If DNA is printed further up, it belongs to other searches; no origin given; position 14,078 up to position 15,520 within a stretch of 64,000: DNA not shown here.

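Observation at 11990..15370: All four OmcS paralogues keep the CxxCH-TM-H-NS N-terminal motif that provides the inter-subunit haem ligand in OmcS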

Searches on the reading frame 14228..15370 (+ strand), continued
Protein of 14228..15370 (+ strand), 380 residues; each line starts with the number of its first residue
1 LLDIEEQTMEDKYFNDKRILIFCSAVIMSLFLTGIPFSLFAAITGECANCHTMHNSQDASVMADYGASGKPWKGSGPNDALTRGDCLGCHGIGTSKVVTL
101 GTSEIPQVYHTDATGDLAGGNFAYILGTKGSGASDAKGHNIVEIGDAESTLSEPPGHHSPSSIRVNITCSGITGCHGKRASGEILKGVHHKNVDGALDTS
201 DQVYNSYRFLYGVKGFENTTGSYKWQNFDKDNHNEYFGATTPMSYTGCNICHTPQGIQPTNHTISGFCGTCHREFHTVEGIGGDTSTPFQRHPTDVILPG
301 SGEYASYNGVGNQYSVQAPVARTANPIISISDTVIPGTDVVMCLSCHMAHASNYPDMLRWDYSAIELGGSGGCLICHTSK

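Call 52: find_related_loci(query=A2, collection=genome_contigs, flank=10000)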
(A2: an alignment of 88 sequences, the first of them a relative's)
Query A2 (372 aa) in genome_contigs; peptide patterns used: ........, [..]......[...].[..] (x = any residue, [..] = any of these).
599 stretches matched a pattern (row limit reached: there are more); 531 encode a relative of the query (tblastn E <= 1e-3); the best 80 are kept; 79 distinct loci.
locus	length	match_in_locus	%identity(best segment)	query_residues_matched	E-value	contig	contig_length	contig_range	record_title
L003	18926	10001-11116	83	1-372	0e+0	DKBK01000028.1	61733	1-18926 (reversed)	MAG TPA_asm: Nitrospiraceae bacterium UBA6902 UBA6902_contig_1750, whole genome shotgun sequence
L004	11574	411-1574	65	1-372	2e-156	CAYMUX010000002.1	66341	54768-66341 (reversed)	MAG TPA_asm: uncultured Nitrospiraceae bacterium isolate SRP302447_co3_820 genome assembly, contig: NODE_1158_length_663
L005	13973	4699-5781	62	18-372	1e-148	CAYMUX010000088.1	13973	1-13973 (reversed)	MAG TPA_asm: uncultured Nitrospiraceae bacterium isolate SRP302447_co3_820 genome assembly, contig: NODE_12181_length_13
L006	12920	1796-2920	60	6-372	1e-144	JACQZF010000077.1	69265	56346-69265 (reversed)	MAG: Nitrospirae bacterium isolate NC_groundwater_1560_Pr4_S-0.65um_46_16 SR1-18-Sp65_coassembly_scaffold_398240, whole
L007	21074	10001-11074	62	10-372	2e-144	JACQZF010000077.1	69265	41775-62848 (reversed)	MAG: Nitrospirae bacterium isolate NC_groundwater_1560_Pr4_S-0.65um_46_16 SR1-18-Sp65_coassembly_scaffold_398240, whole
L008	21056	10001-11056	61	28-372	1e-130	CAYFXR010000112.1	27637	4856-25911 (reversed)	MAG TPA_asm: uncultured Nitrospiraceae bacterium isolate ERP108616_co1_67 genome assembly, contig: k119_2005194, whole g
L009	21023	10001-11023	59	28-372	9e-130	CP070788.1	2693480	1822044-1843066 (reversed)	MAG: Nitrospiraceae bacterium isolate bin1476 chromosome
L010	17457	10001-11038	58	33-372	3e-129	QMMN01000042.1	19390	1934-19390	MAG: Deltaproteobacteria bacterium isolate B60_G16 B60_Guay16_scaffold_01349, whole genome shotgun sequence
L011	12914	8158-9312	55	7-372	1e-128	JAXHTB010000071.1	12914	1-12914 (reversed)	MAG: Spirochaetota bacterium isolate MAG13_tar_biofilm MAG13_71, whole genome shotgun sequence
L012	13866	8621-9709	58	18-372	3e-128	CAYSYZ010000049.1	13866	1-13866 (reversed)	MAG TPA_asm: uncultured Desulfovibrionales bacterium isolate binchicken_co327_82 genome assembly, contig: NODE_1476_leng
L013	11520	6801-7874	56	10-372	8e-127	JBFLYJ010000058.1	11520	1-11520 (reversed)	MAG: Nitrospirota bacterium isolate MAG082 MAG082_58, whole genome shotgun sequence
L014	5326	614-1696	56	17-372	9e-123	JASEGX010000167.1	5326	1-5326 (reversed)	MAG: Thermodesulfobacteriota bacterium isolate Yes70-07 NODE_7243_length_5326_cov_4.543161, whole genome shotgun sequenc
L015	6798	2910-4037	56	6-372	5e-120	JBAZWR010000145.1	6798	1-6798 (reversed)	MAG: Thermodesulfovibrionales bacterium isolate SO_2017_GW1_37 NODE_42275_length_6798_cov_1.092340_OW334_2017, whole gen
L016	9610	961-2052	82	9-372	0e+0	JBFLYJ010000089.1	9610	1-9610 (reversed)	MAG: Nitrospirota bacterium isolate MAG082 MAG082_89, whole genome shotgun sequence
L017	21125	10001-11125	54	9-372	2e-117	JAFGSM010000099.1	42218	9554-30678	MAG: bacterium isolate Zod_Metabat.896 k87_5497914, whole genome shotgun sequence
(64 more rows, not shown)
